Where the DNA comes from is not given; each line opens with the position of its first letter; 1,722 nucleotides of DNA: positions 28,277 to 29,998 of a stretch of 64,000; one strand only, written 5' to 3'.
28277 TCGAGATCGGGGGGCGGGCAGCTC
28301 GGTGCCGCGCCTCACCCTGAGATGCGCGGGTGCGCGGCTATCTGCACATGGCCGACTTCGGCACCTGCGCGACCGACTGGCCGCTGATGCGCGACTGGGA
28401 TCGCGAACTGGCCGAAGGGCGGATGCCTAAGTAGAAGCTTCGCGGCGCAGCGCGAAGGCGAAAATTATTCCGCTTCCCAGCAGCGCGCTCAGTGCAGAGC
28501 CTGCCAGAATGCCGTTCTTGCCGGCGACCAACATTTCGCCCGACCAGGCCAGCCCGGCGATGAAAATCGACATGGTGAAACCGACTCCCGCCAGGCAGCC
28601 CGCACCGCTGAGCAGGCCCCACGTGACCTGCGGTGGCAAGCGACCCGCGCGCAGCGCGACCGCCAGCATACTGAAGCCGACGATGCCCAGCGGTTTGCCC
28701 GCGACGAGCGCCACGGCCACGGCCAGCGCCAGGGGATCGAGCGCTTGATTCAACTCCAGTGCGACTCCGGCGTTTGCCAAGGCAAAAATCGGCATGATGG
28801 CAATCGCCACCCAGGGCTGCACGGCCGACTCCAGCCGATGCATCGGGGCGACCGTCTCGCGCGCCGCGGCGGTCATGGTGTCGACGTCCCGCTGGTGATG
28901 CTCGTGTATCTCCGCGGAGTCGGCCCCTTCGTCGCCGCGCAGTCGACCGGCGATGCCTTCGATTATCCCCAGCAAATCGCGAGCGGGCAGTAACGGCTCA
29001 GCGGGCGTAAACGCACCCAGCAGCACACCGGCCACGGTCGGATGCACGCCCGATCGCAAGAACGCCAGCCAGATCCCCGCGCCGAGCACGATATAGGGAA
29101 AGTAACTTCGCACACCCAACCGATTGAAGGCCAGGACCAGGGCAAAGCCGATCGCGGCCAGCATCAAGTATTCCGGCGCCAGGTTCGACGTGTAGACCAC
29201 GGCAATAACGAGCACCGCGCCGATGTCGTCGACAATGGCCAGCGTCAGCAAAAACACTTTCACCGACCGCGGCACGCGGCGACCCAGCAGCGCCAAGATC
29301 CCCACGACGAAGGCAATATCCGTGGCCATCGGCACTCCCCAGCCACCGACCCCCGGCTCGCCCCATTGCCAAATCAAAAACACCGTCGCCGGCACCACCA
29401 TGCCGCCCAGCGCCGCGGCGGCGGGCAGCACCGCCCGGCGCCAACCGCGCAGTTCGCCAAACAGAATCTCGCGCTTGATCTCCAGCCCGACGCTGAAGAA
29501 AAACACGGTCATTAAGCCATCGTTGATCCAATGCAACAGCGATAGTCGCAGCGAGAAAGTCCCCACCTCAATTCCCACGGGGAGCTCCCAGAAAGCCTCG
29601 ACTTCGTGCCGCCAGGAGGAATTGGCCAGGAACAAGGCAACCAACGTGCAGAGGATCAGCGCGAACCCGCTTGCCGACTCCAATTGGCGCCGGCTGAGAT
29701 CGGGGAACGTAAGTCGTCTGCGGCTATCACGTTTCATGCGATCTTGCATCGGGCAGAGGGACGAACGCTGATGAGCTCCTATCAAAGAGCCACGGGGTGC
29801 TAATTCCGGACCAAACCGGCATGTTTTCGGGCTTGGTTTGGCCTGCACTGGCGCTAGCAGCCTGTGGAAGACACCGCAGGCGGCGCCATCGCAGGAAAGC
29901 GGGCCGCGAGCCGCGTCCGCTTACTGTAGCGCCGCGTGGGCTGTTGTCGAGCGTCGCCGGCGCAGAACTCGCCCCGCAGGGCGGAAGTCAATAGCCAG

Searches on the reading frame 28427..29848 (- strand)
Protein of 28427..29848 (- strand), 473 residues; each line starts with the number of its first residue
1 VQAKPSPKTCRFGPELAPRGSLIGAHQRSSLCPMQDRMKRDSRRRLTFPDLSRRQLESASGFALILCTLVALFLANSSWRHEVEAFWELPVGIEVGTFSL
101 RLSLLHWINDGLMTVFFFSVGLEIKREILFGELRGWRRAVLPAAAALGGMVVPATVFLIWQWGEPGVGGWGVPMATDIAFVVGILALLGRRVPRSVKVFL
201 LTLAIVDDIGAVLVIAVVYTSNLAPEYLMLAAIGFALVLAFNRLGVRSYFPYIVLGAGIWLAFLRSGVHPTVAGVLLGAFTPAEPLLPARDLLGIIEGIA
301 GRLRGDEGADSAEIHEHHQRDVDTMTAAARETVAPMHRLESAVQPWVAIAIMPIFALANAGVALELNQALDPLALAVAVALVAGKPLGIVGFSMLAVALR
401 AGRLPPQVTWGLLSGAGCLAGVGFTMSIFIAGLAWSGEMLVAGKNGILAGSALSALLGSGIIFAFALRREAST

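Call 4: search_protein_families(library=pfam, proteins=[window:28427-29848:-])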
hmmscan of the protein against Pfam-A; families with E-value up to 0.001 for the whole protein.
window:28427-29848:- (473 aa): 1 family
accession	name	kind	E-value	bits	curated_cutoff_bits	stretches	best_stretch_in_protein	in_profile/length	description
PF06965.17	Na_H_antiport_1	-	6.1e-138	460.2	23.5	1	56-459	6-371/374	Na+/H+ antiporter 1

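Call 13: find_encoding_contigs(protein=window:28427-29848:-, flank=10000, max_places=10)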
Protein window:28427-29848:- (473 aa): no gene with exactly this product is on record in the collection.

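Call 16: find_encoding_contigs(protein=window:28427-29737:-, flank=10000, max_places=10)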
Protein window:28427-29737:- (436 aa): 1 contig read that carries it; 1 place shown.
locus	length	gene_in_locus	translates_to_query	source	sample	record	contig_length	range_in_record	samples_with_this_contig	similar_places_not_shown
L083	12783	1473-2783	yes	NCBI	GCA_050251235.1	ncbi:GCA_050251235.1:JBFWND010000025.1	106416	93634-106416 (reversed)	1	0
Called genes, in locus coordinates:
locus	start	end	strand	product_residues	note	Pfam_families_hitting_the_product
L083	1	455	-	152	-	?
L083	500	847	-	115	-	-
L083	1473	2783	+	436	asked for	PF06965:Na_H_antiport_1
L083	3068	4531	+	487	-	PF00034:Cytochrom_C (faint), PF06537:DHOR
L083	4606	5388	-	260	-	PF00753:Lactamase_B, PF19583:ODP (weak)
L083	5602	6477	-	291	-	PF01370:Epimerase, PF02254:TrkA_N (weak), PF13460:NAD_binding_10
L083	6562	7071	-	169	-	PF03652:RuvX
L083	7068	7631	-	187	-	PF04468:PSP1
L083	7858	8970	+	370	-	PF04055:Radical_SAM, PF06968:BATS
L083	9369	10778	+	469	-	PF13175:AAA_15 (weak), PF13304:AAA_21, PF13175:AAA_15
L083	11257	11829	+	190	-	PF00565:SNase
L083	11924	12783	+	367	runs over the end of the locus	PF00144:Beta-lactamase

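Call 23: find_homologous_proteins(query=window:28427-29737:-)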
Query window:28427-29737:- (436 aa): 8000 proteins with E <= 0.001 among 8000 candidates; the best 120 are listed.
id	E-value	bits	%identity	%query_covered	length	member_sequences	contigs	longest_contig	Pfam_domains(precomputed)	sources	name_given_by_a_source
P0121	2.4e-275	931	100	100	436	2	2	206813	PF06965.18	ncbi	ncbi:MAG: Na+/H+ antiporter NhaA [Pirellulales bacterium]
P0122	1.2e-162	560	64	98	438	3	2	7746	PF06965.18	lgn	-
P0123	4.1e-148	512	59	99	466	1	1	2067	PF06965.18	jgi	jgi:NhaA family Na+:H+ antiporter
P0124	8.7e-148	511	59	99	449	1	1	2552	PF06965.18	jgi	jgi:NhaA family Na+:H+ antiporter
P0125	2.2e-147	510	58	100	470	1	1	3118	PF06965.18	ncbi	-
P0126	1.3e-145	504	60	97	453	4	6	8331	PF06965.18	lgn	-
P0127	2.4e-145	503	60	97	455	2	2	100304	PF06965.18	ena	-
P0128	5.4e-145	502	59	98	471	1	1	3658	PF06965.18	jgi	-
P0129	5.8e-145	502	60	95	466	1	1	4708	PF06965.18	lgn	-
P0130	7.8e-145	501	60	95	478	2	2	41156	PF06965.18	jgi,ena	-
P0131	1.1e-144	501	59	97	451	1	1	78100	PF06965.18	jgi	jgi:NhaA family Na+:H+ antiporter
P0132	3.2e-144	499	57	96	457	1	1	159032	PF06965.18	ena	-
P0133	6.8e-144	498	57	98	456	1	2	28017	PF06965.18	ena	-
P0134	8.1e-144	498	58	100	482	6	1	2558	PF06965.18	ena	-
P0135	9.8e-144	498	58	98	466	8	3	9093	PF06965.18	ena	-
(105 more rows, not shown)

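Call 26: find_encoding_contigs(protein=P0122, flank=10000, max_places=4)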
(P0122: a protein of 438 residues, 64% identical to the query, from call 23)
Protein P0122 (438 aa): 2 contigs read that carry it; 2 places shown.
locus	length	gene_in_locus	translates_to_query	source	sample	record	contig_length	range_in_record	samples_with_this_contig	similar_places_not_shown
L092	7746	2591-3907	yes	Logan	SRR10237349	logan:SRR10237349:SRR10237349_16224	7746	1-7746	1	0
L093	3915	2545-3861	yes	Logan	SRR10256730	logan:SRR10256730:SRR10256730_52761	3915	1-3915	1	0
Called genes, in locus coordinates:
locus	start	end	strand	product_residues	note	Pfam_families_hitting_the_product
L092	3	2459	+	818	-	?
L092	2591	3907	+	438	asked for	PF06965:Na_H_antiport_1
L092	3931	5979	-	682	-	PF00270:DEAD (faint), PF06733:DEAD_2, PF13307:Helicase_C_2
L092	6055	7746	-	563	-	?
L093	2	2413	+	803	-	?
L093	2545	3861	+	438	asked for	PF06965:Na_H_antiport_1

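Call 53: list_cluster_members(proteins=[window:28427-29737:-, window:26679-28142:-])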
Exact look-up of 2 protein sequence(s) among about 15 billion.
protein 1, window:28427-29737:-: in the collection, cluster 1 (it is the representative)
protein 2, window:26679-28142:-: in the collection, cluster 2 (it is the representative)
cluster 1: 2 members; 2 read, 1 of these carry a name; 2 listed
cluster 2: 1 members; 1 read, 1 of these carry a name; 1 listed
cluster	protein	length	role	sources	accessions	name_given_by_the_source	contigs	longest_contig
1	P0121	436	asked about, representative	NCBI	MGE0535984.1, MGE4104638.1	MAG: Na+/H+ antiporter NhaA [Pirellulales bacterium]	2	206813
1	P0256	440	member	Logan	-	-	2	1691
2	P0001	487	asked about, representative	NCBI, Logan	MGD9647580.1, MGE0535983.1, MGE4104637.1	MAG: di-heme oxidoredictase family protein [Pirellulales bacterium]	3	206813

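Call 54: find_encoding_contigs(protein=P0256, flank=10000, max_places=6)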
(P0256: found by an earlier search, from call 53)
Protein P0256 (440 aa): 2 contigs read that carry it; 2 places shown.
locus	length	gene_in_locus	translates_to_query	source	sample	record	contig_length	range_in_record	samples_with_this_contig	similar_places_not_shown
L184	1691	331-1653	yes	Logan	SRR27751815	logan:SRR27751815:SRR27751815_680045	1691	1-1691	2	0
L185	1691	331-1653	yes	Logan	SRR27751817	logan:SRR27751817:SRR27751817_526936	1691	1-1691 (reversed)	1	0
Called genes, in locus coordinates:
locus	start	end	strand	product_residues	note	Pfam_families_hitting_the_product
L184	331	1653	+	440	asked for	PF06965:Na_H_antiport_1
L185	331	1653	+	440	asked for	PF06965:Na_H_antiport_1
